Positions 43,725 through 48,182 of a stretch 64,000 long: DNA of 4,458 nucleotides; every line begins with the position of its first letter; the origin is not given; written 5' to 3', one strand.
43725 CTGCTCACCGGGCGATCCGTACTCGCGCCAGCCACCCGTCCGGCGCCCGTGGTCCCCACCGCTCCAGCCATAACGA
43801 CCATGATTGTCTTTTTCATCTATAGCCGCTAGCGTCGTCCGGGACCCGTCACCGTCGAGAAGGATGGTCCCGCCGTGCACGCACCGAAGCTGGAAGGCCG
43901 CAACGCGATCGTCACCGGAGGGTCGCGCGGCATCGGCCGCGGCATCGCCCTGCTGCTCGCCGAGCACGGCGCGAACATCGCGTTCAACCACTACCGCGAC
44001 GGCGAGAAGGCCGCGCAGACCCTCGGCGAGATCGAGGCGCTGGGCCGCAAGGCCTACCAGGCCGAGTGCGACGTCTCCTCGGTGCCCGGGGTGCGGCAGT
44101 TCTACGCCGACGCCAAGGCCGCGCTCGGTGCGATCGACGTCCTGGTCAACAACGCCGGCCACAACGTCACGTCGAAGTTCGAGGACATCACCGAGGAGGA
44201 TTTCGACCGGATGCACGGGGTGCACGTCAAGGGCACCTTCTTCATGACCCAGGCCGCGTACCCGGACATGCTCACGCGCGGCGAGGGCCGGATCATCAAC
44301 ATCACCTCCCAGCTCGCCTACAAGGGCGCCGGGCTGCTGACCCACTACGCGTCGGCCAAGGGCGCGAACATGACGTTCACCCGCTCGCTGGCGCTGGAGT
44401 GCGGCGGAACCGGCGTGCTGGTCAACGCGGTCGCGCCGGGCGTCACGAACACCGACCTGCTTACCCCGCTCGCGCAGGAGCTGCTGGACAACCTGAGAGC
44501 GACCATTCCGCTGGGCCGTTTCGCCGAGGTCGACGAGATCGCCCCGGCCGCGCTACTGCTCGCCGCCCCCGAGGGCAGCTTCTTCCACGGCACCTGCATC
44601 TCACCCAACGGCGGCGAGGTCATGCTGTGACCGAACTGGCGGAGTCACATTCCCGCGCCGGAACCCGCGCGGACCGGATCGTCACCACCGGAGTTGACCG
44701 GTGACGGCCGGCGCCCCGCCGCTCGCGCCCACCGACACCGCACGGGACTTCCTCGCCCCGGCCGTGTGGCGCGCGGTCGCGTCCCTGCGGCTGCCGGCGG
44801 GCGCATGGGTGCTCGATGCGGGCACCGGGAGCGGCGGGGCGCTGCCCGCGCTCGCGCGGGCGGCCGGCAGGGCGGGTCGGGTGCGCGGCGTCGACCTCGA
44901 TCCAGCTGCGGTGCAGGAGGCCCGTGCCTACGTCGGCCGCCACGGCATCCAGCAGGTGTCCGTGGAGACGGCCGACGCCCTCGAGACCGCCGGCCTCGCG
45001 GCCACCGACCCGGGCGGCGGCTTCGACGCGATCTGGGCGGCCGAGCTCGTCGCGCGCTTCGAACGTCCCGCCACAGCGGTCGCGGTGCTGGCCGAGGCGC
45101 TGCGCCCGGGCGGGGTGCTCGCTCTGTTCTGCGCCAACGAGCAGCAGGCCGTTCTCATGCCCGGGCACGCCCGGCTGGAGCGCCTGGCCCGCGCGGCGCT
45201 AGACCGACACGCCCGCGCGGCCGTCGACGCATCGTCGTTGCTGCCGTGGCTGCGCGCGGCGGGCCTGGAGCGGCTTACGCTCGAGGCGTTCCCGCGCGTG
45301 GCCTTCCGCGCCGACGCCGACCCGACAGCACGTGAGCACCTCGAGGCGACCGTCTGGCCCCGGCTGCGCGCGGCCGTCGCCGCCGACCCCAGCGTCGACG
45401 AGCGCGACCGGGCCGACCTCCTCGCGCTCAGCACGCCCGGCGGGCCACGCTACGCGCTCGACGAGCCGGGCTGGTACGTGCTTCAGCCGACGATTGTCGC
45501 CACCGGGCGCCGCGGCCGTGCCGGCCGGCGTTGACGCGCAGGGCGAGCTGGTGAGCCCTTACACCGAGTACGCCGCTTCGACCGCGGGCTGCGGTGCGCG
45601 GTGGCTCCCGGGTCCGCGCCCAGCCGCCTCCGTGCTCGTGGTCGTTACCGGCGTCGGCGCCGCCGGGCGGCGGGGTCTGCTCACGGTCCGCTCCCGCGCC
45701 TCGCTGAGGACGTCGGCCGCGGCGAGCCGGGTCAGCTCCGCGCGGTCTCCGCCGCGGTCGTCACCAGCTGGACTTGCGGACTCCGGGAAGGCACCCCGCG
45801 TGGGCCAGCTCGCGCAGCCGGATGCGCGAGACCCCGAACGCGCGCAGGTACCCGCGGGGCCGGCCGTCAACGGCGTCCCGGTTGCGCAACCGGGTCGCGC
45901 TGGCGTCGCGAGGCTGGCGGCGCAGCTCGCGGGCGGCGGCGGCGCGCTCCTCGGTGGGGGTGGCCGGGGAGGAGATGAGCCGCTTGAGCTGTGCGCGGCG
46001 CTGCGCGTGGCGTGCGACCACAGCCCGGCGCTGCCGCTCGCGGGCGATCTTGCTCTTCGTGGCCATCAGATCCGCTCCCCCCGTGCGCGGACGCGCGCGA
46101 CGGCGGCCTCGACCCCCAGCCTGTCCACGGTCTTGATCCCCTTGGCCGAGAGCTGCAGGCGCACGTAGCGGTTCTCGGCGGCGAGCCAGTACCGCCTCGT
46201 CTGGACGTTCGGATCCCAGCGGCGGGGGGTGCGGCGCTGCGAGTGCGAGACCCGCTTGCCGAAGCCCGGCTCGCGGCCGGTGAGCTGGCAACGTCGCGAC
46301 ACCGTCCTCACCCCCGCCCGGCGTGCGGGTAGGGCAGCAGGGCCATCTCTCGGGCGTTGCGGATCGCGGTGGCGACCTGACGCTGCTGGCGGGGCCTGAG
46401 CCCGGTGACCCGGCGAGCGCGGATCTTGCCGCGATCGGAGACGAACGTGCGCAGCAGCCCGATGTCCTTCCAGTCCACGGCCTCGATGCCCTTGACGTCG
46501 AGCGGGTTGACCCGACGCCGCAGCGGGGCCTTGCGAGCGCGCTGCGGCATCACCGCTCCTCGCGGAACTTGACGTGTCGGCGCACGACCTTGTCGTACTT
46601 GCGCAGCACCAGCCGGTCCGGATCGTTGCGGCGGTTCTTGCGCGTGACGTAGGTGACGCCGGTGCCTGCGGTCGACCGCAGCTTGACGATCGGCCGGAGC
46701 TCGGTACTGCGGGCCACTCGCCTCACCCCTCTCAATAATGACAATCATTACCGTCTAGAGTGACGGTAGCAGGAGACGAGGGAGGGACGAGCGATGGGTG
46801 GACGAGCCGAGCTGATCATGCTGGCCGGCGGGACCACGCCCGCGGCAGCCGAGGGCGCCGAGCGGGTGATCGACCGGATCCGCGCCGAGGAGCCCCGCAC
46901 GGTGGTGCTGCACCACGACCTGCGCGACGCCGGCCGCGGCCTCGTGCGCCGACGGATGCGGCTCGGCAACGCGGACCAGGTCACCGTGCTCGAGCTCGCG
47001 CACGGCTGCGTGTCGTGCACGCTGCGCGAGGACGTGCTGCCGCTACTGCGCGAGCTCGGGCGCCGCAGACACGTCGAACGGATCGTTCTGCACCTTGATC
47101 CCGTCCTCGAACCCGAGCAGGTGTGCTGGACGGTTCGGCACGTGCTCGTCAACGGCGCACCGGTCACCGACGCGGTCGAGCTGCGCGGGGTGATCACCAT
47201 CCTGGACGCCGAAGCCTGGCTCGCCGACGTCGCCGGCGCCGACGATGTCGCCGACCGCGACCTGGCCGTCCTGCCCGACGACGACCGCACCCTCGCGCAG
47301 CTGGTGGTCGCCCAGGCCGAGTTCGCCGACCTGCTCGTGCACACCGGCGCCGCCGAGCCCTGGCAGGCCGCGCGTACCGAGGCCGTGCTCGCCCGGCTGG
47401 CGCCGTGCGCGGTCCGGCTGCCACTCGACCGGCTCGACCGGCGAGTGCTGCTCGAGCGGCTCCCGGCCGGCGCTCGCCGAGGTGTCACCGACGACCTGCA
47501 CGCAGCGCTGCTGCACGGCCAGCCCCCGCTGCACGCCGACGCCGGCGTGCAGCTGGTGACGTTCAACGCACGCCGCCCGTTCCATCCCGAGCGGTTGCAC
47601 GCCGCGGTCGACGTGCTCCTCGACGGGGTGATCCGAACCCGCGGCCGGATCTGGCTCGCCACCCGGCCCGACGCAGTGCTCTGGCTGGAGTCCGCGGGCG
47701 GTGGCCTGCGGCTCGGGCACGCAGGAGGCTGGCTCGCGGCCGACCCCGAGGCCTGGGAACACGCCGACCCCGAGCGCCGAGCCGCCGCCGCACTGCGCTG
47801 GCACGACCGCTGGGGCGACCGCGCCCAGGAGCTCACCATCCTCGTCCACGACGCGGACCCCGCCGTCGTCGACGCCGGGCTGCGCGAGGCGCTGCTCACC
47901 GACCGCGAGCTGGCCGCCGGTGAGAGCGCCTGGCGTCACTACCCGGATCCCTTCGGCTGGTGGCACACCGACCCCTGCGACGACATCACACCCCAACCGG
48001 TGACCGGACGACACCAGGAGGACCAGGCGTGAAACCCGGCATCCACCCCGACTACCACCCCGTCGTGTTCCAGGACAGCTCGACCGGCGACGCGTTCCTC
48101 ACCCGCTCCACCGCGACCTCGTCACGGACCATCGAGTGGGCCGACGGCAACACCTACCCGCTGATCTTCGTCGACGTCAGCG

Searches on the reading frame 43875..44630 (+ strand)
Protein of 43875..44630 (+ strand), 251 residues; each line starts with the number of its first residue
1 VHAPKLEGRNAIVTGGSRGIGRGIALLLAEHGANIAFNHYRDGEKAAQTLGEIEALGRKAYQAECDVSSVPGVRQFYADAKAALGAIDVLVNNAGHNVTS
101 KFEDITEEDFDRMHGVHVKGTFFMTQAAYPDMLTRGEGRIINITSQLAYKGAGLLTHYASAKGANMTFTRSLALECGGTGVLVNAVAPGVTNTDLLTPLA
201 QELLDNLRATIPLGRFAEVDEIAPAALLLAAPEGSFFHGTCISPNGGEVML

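Call 14: search_protein_families(library=pfam, proteins=[window:43875-44630:+], max_evalue=0.00001)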
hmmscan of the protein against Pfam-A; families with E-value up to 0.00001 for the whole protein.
window:43875-44630:+ (251 aa): 3 families
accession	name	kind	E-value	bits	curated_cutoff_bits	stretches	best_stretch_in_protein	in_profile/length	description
PF00106.31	adh_short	-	4.7e-53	180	26.6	1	10-201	2-192/195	short chain dehydrogenase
PF13561.12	adh_short_C2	-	2.1e-52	178.5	27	1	18-247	6-234/236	Enoyl-(Acyl carrier protein) reductase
PF08659.16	KR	-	2.5e-13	50.8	22.6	1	12-161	4-152/180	KR domain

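Call 53: find_related_loci(query=window:43875-44627:+, collection=metagenome_contigs, flank=10000)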
Query window:43875-44627:+ (251 aa) in metagenome_contigs; peptide patterns used: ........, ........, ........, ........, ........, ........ (x = any residue, [..] = any of these).
248 stretches matched a pattern; 48 encode a relative of the query (tblastn E <= 1e-3); 48 distinct loci.
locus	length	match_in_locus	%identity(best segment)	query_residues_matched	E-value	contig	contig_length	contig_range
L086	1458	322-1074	74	1-251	3e-137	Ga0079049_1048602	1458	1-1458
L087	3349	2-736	74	7-251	2e-128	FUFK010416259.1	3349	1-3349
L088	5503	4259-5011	74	1-251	5e-119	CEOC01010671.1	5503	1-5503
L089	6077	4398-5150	73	1-251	6e-118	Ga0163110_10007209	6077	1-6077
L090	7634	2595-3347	73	1-251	7e-118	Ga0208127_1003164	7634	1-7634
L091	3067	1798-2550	74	1-251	7e-122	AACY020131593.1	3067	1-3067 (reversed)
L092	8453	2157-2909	73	1-251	7e-118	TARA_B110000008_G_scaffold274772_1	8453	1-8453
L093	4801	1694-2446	73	1-251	4e-118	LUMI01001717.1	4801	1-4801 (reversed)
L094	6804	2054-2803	74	1-250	2e-117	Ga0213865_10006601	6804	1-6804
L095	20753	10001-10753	72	1-251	4e-115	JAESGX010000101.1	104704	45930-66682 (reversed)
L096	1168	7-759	73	1-251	6e-126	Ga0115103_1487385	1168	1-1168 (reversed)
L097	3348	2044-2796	74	1-251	3e-117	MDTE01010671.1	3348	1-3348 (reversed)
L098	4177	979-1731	72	1-251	2e-113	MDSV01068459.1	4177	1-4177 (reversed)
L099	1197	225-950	71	1-251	7e-121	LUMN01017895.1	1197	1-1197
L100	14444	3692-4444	69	1-251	4e-106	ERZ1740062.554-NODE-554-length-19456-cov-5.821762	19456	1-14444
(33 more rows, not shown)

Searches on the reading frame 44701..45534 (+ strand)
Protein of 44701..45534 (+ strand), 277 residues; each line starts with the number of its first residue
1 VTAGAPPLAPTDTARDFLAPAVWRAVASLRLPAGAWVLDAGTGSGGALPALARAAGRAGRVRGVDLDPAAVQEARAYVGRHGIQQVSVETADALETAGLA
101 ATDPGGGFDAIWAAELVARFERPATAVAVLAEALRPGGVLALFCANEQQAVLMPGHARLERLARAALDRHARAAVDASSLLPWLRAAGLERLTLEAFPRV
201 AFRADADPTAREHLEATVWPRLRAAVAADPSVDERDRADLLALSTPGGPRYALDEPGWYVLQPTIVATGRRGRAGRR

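Call 14: search_protein_families(library=pfam, proteins=[window:44701-45534:+], max_evalue=0.00001)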
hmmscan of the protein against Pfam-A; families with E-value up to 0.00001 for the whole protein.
window:44701-45534:+ (277 aa): 7 families
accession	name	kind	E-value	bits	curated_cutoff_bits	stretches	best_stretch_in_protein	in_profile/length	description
PF13649.12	Methyltransf_25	-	3.2e-13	50.6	27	1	37-138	1-97/97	Methyltransferase domain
PF13847.12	Methyltransf_31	-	5e-12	46.2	27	1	36-150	6-117/145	Methyltransferase domain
PF08242.18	Methyltransf_12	-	1.4e-11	45.4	30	1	38-140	1-98/98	Methyltransferase domain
PF08241.18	Methyltransf_11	-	4.4e-11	43.7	21.2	1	38-141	1-94/95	Methyltransferase domain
PF13489.12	Methyltransf_23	-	1.2e-10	41.8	27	1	25-191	14-161/164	Methyltransferase domain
PF01135.25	PCMT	-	2.7e-07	31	20.3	1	26-145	66-174/210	Protein-L-isoaspartate(D-aspartate) O-methyltransferase (PCMT)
PF08704.16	GCD14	-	3.1e-06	27.5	26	1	26-143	33-145/247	tRNA methyltransferase complex GCD14 subunit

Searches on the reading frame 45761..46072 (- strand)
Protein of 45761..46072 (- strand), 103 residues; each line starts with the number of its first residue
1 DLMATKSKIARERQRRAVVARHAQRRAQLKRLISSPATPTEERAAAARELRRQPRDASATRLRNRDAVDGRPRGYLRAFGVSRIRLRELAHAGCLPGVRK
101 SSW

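Call 14: search_protein_families(library=pfam, proteins=[window:45761-46072:-], max_evalue=0.00001)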
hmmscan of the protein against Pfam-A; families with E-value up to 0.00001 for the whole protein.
window:45761-46072:- (103 aa): 1 family
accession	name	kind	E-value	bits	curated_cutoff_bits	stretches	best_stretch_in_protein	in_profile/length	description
PF00253.27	Ribosomal_S14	-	4.7e-23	81.1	27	1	50-102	2-54/54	Ribosomal protein S14p/S29e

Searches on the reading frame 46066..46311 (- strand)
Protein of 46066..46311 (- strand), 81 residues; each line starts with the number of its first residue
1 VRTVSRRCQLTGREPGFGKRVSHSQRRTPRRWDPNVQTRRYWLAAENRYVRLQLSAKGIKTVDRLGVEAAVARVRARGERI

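Call 14: search_protein_families(library=pfam, proteins=[window:46066-46311:-], max_evalue=0.00001)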
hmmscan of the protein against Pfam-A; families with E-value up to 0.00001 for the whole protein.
window:46066-46311:- (81 aa): 1 family
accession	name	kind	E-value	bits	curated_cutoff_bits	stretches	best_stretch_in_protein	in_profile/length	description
PF00830.24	Ribosomal_L28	-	2.8e-24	85.3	27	1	6-64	1-59/60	Ribosomal L28 family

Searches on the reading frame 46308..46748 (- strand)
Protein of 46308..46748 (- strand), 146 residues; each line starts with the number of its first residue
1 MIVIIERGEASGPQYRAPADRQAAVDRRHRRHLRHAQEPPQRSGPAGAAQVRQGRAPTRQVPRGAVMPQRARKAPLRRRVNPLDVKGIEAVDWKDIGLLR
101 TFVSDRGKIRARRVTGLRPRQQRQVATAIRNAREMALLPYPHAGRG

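Call 14: search_protein_families(library=pfam, proteins=[window:46308-46748:-], max_evalue=0.00001)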
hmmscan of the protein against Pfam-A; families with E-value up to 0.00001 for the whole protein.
window:46308-46748:- (146 aa): 1 family
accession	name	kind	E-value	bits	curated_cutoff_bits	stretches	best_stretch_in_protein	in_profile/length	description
PF01084.26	Ribosomal_S18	-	3.5e-22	78.7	21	1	88-138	2-52/52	Ribosomal protein S18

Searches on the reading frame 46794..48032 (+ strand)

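Call 14: search_protein_families(library=pfam, proteins=[window:46794-48032:+], max_evalue=0.00001)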
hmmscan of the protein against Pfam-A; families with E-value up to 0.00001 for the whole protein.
window:46794-48032:+ (412 aa): 2 families
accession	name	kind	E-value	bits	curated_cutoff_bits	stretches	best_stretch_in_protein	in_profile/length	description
PF07683.19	CobW_C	-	2.6e-14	53.3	22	1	253-367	2-94/94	Cobalamin synthesis protein cobW C-terminal domain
PF02492.25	cobW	-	6.8e-11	42.5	20.7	1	60-183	49-150/180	CobW/HypB/UreG, nucleotide-binding domain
